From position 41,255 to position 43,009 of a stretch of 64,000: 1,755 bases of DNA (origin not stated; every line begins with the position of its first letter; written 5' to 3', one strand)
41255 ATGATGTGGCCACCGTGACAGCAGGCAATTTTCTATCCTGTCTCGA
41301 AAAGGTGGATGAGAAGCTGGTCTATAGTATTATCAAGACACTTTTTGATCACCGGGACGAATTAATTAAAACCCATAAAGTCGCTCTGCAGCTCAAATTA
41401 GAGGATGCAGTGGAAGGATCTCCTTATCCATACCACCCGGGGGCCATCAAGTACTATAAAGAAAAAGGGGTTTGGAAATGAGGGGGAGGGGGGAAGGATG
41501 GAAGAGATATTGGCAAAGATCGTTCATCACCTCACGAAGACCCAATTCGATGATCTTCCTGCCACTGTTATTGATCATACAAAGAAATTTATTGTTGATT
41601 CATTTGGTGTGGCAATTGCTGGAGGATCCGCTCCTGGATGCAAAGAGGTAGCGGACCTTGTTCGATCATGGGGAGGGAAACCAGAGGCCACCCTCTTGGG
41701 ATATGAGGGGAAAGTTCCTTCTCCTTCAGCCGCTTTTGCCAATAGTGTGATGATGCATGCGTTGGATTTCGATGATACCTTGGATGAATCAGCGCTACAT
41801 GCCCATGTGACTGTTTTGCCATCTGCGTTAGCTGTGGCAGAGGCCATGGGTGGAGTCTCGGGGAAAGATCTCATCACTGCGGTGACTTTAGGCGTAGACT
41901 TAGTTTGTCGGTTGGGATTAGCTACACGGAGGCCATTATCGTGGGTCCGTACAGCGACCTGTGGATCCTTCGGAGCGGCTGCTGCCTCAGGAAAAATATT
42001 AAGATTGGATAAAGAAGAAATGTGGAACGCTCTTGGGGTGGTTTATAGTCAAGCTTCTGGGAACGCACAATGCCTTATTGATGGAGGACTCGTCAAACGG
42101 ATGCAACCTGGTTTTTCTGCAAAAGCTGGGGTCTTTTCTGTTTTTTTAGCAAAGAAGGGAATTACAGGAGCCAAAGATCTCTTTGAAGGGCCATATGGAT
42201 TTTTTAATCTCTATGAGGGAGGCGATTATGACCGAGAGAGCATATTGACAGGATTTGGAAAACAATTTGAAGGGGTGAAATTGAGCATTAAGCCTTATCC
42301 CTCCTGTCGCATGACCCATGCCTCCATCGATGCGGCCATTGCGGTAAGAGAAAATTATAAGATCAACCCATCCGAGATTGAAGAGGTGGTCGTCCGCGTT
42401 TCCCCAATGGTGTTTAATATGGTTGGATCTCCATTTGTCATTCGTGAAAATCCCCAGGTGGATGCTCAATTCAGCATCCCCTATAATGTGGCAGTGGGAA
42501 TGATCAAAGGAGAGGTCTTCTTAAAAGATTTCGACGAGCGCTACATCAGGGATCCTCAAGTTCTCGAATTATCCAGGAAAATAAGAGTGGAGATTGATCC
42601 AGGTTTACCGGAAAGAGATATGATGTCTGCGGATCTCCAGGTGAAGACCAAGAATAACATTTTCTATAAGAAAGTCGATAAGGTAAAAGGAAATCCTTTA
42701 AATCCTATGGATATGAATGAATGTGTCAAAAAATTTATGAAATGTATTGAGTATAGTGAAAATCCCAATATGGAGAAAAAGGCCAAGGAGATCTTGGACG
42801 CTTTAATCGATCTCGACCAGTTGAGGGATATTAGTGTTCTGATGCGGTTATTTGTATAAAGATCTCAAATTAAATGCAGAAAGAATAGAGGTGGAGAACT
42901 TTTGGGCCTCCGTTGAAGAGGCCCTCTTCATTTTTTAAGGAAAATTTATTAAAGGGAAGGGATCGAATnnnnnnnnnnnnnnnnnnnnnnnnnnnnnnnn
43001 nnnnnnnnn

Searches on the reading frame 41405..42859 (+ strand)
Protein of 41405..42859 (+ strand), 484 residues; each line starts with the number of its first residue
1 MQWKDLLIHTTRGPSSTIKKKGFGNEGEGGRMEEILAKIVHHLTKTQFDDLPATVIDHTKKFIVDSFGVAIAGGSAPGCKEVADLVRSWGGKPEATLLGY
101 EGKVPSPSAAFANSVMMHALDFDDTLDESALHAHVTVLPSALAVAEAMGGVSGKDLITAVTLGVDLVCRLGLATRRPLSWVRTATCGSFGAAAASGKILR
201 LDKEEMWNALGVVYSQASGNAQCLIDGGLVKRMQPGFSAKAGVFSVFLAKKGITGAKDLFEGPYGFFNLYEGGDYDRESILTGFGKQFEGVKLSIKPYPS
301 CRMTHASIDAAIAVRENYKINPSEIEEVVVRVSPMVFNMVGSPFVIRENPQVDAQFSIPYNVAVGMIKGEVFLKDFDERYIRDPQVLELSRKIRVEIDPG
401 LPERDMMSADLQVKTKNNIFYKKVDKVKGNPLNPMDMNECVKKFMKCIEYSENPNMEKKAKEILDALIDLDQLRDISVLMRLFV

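Call 8: search_protein_families(library=pfam, proteins=[window:41405-42859:+], max_evalue=0.001)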
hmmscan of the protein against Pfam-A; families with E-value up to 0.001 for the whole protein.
window:41405-42859:+ (484 aa): 2 families
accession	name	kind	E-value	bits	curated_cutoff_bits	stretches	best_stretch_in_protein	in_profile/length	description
PF03972.19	MmgE_PrpD_N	-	8.7e-65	218.8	32.1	1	39-274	3-240/244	MmgE/PrpD N-terminal domain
PF19305.4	MmgE_PrpD_C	-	1.1e-35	123.4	32.1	1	298-464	1-168/173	MmgE/PrpD C-terminal domain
